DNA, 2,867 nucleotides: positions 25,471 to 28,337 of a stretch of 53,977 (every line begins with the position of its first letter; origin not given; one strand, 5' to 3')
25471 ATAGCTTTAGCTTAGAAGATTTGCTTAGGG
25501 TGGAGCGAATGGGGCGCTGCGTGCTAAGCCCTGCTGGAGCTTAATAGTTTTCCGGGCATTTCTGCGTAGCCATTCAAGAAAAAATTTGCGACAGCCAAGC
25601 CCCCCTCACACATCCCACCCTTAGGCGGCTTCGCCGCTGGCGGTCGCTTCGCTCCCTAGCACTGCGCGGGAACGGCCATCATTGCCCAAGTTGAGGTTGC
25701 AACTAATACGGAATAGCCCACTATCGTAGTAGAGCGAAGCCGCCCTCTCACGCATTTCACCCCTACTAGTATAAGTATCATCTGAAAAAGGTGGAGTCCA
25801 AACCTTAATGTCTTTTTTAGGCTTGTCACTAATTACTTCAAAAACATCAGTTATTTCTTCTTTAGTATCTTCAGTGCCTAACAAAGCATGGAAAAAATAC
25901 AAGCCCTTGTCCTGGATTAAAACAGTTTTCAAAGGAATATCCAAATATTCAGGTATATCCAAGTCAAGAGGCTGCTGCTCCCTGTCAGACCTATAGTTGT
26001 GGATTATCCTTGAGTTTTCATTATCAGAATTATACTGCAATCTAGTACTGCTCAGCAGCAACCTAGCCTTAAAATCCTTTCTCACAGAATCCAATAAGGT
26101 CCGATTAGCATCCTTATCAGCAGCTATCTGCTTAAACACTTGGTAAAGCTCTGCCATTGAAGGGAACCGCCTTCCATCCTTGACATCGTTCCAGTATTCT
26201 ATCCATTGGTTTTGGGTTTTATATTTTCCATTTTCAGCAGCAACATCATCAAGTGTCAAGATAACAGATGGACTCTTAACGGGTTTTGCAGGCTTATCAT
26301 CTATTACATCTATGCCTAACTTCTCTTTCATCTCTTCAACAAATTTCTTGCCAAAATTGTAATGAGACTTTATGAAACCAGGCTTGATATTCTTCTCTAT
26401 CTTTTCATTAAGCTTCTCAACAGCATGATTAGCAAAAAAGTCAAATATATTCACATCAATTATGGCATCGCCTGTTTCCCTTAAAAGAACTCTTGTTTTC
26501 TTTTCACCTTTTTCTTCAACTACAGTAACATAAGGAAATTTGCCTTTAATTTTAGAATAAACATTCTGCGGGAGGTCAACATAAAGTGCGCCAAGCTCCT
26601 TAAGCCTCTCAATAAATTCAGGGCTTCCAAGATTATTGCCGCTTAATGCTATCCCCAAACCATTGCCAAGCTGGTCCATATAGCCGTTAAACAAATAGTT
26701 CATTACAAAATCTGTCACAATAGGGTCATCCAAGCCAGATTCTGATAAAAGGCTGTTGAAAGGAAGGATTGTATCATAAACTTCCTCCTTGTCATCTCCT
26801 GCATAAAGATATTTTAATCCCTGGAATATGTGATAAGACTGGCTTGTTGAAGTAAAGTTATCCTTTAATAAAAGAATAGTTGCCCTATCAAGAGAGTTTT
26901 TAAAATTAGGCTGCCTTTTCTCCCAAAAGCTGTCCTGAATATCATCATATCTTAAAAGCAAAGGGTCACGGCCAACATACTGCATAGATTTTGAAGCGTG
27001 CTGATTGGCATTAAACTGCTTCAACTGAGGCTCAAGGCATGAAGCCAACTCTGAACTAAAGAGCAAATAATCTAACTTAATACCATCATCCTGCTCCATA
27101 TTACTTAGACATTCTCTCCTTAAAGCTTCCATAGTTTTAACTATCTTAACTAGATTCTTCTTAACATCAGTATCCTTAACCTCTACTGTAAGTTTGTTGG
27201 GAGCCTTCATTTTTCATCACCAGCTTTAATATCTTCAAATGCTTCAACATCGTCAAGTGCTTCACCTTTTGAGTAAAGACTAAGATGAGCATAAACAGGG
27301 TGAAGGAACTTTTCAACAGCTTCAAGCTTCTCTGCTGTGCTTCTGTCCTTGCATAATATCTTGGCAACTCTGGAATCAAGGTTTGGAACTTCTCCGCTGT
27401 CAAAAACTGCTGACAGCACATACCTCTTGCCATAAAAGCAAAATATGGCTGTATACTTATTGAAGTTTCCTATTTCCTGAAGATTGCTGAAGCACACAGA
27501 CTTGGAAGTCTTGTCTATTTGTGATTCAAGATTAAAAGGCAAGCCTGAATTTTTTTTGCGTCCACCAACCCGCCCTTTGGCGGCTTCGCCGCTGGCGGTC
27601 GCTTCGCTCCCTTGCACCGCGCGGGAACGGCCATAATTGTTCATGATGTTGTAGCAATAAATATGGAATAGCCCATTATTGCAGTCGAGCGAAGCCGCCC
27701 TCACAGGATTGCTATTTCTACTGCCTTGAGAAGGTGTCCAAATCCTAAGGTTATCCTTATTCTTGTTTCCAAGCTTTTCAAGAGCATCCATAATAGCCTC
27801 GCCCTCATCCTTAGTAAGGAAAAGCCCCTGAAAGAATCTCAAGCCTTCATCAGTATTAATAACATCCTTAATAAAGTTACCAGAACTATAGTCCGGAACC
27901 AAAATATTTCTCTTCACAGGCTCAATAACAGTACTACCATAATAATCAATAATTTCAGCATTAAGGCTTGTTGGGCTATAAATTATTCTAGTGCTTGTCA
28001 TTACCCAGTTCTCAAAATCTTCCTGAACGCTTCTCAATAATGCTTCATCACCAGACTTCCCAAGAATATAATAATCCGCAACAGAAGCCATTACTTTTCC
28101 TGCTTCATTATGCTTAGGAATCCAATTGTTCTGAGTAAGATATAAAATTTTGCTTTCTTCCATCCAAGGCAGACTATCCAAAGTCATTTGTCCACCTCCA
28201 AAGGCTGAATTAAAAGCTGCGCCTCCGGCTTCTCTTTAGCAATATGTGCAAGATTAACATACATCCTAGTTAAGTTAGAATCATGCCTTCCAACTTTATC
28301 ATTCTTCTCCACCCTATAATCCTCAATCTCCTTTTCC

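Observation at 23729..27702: Apparently active diversity-generating retroelement: one TR, one RT, two intact VRs with adenine-only mismatches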

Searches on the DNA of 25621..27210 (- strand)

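Call 45: search_rna_families(sources=[L081, L001, L002, L010, L025, L052, L061, L070], threshold=gathering)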
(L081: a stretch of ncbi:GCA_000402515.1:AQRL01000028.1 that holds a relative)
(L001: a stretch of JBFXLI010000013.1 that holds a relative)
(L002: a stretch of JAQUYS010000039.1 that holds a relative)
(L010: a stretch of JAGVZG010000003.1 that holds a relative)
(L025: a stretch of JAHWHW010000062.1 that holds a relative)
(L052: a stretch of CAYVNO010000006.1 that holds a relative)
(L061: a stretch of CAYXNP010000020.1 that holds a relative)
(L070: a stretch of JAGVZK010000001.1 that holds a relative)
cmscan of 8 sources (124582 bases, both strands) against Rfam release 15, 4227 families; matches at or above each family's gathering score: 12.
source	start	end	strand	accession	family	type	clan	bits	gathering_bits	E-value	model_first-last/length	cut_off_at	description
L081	17340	20973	+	RF02540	LSU_rRNA_archaea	Gene; rRNA;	CL00112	2396.1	50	0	1-2987/2987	no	Archaeal large subunit ribosomal RNA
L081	15684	17152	+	RF01959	SSU_rRNA_archaea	Gene; rRNA;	CL00111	1413.3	50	0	1-1478/1478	no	Archaeal small subunit ribosomal RNA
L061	1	167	-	RF01959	SSU_rRNA_archaea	Gene; rRNA;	CL00111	110.6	50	4.3e-28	1-164/1478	3'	Archaeal small subunit ribosomal RNA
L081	11622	11757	+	RF03019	RT-16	Gene; sRNA;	-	101.2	50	6.4e-15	1-158/158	no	RT-16 RNA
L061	4032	4225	+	RF03019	RT-16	Gene; sRNA;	-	77.5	50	4.9e-10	1-158/158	no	RT-16 RNA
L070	323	440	+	RF03019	RT-16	Gene; sRNA;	-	71.5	50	8.2e-09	1-158/158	no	RT-16 RNA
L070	4874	4944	-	RF00005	tRNA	Gene; tRNA;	CL00001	71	29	3.3e-13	1-71/71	no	tRNA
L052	9653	9865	+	RF03019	RT-16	Gene; sRNA;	-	67.5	50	5.5e-08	1-158/158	no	RT-16 RNA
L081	4637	4740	+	RF00005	tRNA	Gene; tRNA;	CL00001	58.7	29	7.6e-10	1-71/71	no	tRNA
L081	17172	17266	+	RF00005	tRNA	Gene; tRNA;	CL00001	54.5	29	1.1e-08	1-71/71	no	tRNA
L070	9345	9428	+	RF00005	tRNA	Gene; tRNA;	CL00001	50.8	29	1.2e-07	1-71/71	no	tRNA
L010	1559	1688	+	RF00005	tRNA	Gene; tRNA;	CL00001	42.1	29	2.8e-05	1-71/71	no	tRNA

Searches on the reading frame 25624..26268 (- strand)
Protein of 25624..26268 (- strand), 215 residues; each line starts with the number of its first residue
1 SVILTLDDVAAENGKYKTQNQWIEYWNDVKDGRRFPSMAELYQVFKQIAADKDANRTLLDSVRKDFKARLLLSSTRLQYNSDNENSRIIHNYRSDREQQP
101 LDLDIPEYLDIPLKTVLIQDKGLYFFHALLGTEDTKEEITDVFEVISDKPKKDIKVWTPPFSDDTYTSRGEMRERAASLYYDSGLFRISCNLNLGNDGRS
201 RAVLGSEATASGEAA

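Call 50: search_protein_families(library=pfam, alignment_id=A3, max_evalue=0.01)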
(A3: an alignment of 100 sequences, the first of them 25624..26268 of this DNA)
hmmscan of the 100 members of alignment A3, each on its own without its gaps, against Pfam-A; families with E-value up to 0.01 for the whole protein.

A. member 1, window:25624-26268:- (215 aa): 0 families

B. families by the number of members that match (of 100 scanned): 10 families
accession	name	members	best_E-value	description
PF24024.1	DUF7336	1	0.00013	Domain of unknown function (DUF7336)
PF13816.12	Dehydratase_hem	1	0.002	Haem-containing dehydratase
PF10275.15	Peptidase_C65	1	0.0023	Peptidase C65 Otubain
PF17467.7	E7R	1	0.0044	Viral Protein E7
PF12915.13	DUF3833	1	0.005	Protein of unknown function (DUF3833)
PF07690.21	MFS_1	1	0.0058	Major Facilitator Superfamily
PF18448.7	CBM46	1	0.0062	Carbohydrate binding domain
PF06134.17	RhaA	1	0.0066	L-rhamnose isomerase (RhaA)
PF20454.4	GpA_nuclease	1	0.0067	Terminase large subunit gpA, endonuclease domain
PF13407.12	Peripla_BP_4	1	0.0072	Periplasmic binding protein domain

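Call 52: predict_structure(alignment_id=A3)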
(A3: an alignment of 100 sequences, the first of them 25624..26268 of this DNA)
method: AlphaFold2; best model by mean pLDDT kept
length: 215 residues; sequences in the alignment: 100
mean_pLDDT: 96.4   pTM: 0.92
mean pLDDT of the five models: 96.4, 96.4, 96.2, 96.3, 95.9
residues with pLDDT >= 90: 203; 70-90: 6; 50-70: 5; < 50: 1
segments of 3 or more residues with pLDDT < 50: none
pLDDT, mean of each block of 10 residues (from residue 1): 94 98 98 98 98 98 98 99 98 98 98 98 99 98 99 98 96 98 98 98 87 56
secondary structure, 60 per line:
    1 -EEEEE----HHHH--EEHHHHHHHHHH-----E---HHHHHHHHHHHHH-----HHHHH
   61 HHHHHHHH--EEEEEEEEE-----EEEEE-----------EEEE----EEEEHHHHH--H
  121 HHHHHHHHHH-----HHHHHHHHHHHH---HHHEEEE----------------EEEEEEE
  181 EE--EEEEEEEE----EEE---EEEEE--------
elements in order: E2-6 H11-14 H19-28 H38-50 H56-68 E71-79 E85-89 E101-104 E109-112 H113-117 H120-130 H136-147 E154-157 E174-182 E185-192 E197-199 E203-207

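Call 56: fold_search(model_id=the predicted structure, library=pdb)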
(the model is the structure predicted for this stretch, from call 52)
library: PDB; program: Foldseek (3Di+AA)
matches with E <= 10: 261; with E <= 0.001: 0
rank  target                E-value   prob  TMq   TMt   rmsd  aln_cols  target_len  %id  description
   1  2wep                  4.1e-02  0.04  0.10  0.11  18.3       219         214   13  Yeast Hsp90 N-terminal domain LI-IV mutant with ADP (released 2009-04-14)
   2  2bre_A                4.3e-02  0.06  0.12  0.12  18.1       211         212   13  STRUCTURE OF A HSP90 INHIBITOR BOUND TO THE N-TERMINUS OF YEAST HSP90. (released 2005-09-29)
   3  2yge                  4.8e-02  0.06  0.12  0.12  18.3       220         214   10  E88G-N92L Mutant of N-Term HSP90 complexed with Geldanamycin (released 2011-11-16)
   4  8agj_A                7.4e-02  0.06  0.13  0.13  18.4       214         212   10  Structure of human Heat shock protein 90-alpha N-terminal domain (Hsp90-NTD) variant K112A in complex with JMC31 (released 2022-09-07)
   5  5nyi                  7.4e-02  0.04  0.11  0.11  18.1       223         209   12  Crystal Structure of Hsp90-alpha N-Domain in complex with Resorcinol derivative (released 2018-05-30)
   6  5j80                  8.8e-02  0.04  0.11  0.12  18.0       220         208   13  Crystal Structure of Apo Hsp90-alpha N-domain L107A mutant (released 2017-12-06)
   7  5uci_A                9.4e-02  0.03  0.11  0.11  18.3       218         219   12  Hsp90b N-terminal domain with inhibitors (released 2018-01-03)
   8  2cgf                  9.9e-02  0.04  0.12  0.12  17.9       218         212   13  A RADICICOL ANALOGUE BOUND TO THE ATP BINDING SITE OF THE N-TERMINAL DOMAIN OF THE YEAST HSP90 CHAPERONE (released 2006-11-29)
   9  5uci_C                9.9e-02  0.03  0.11  0.11  18.3       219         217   13  Hsp90b N-terminal domain with inhibitors (released 2018-01-03)
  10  3whd_A                1.2e-01  0.51  0.31  0.42   8.4       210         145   10  C-type lectin, human MCL (released 2013-10-23)
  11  5j6l                  1.3e-01  0.04  0.12  0.12  18.3       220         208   12  Crystal Structure of Hsp90-alpha N-domain in complex with N-Butyl-5-[4-(2-fluoro-phenyl)-5-oxo-4,5-dihydro-1H-[1,2,4]tri (released 2017-12-06)
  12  2byh                  1.3e-01  0.03  0.11  0.11  18.2       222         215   14  3-(5-chloro-2,4-dihydroxyphenyl)-pyrazole-4-carboxamides as Inhibitors of the Hsp90 Molecular Chaperone (released 2005-10-12)
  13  3wh3                  1.3e-01  0.66  0.32  0.49   7.7       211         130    8  human Mincle, ligand free form (released 2013-10-23)
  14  5j2x                  1.6e-01  0.03  0.11  0.12  18.3       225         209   12  Crystal Structure of Hsp90-alpha N-domain in complex with 5-(5-Bromo-2,4-dihydroxy-phenyl)-4-(2-fluoro-phenyl)-2,4-dihyd (released 2017-12-06)
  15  6cji                  1.6e-01  0.03  0.11  0.11  18.0       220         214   12  Candida albicans Hsp90 nucleotide binding domain (released 2019-01-30)
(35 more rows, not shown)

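Call 79: fold_search(model_id=the predicted structure, library=viral)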
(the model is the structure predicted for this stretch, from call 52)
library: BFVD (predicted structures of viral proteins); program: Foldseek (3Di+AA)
matches with E <= 10: 247; with E <= 0.001: 0
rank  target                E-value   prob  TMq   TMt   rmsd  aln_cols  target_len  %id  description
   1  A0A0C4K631            2.5e-02  0.90  0.48  0.21   8.1       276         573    8  (no name in the UniProt tables at hand)
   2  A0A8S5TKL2            3.8e-02  0.75  0.32  0.12   7.1       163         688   10  Uncharacterized protein [Podoviridae sp. ctz6O13]
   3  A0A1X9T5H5            1.2e-01  0.84  0.33  0.23   6.1       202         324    5  C-type lectin protein [Ranid herpesvirus 3]
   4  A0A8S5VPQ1            1.2e-01  0.72  0.49  0.20   8.6       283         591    9  (no name in the UniProt tables at hand)
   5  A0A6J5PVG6            2.6e-01  0.35  0.23  0.38   8.8       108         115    8  DUF1566 domain-containing protein [uncultured Caudovirales phage]
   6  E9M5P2                3.9e-01  0.05  0.16  0.10  15.2       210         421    6  DNA replication protein [Cricetid gammaherpesvirus 2]
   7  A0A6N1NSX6            4.4e-01  0.04  0.15  0.21  15.6       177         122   12  Putative ORFan [Tupanvirus deep ocean]
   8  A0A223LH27            5.9e-01  0.02  0.13  0.13  17.0       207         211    9  Uncharacterized protein [Erwinia phage vB_EamM_Joad]
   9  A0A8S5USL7            6.3e-01  0.02  0.14  0.13  19.1       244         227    9  Uncharacterized protein [Myoviridae sp. ctijX18]
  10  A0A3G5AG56            7.1e-01  0.04  0.15  0.09  15.3       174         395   10  Uncharacterized protein [Hyperionvirus sp.]
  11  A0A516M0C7            7.1e-01  0.02  0.13  0.08  18.1       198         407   14  (no name in the UniProt tables at hand)
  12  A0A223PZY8            8.0e-01  0.05  0.13  0.04   7.9        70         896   13  Pol protein (Fragment) [Simian T-lymphotropic virus 1]
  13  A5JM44                9.0e-01  0.02  0.13  0.14  14.9       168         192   10  p22 protein [Cucurbit yellow stunting disorder virus]
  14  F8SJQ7                1.0e+00  0.02  0.12  0.15  21.7       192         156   10  Uncharacterized protein 025 [Pseudomonas phage PhiPA3]
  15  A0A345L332            1.1e+00  0.05  0.13  0.21  13.7       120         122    8  Uncharacterized protein [Gordonia phage Frokostdame]
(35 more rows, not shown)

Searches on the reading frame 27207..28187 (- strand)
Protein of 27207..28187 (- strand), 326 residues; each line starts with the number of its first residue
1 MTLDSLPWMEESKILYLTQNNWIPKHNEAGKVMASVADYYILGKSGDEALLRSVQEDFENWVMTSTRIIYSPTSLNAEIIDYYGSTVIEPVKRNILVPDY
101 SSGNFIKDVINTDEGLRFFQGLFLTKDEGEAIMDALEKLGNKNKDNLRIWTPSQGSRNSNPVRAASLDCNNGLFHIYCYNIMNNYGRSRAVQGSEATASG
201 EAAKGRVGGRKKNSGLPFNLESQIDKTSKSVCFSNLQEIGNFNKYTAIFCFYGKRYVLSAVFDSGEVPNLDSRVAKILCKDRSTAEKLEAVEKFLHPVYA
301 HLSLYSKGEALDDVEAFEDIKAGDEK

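Call 8: search_protein_families(library=pfam, proteins=[window:27207-28187:-], max_evalue=0.01)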
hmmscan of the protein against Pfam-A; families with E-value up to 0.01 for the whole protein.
window:27207-28187:- (326 aa): 0 families

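Call 10: search_protein_families(library=ncbifam, proteins=[window:27207-28187:-], max_evalue=0.01)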
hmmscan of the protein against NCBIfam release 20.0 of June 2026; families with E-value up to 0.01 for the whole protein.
window:27207-28187:- (326 aa): 0 families

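Call 32: search_solved_structures(query=window:27207-28187:-, max_evalue=10, show_alignments=2)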
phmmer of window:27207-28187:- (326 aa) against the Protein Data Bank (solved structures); distinct sequences matched with E-value up to 10: 0.

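Call 82: search_protein_families(library=padloc, proteins=[window:27207-28187:-], max_evalue=0.001)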
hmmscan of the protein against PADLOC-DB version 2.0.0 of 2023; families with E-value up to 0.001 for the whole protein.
window:27207-28187:- (326 aa): 0 families
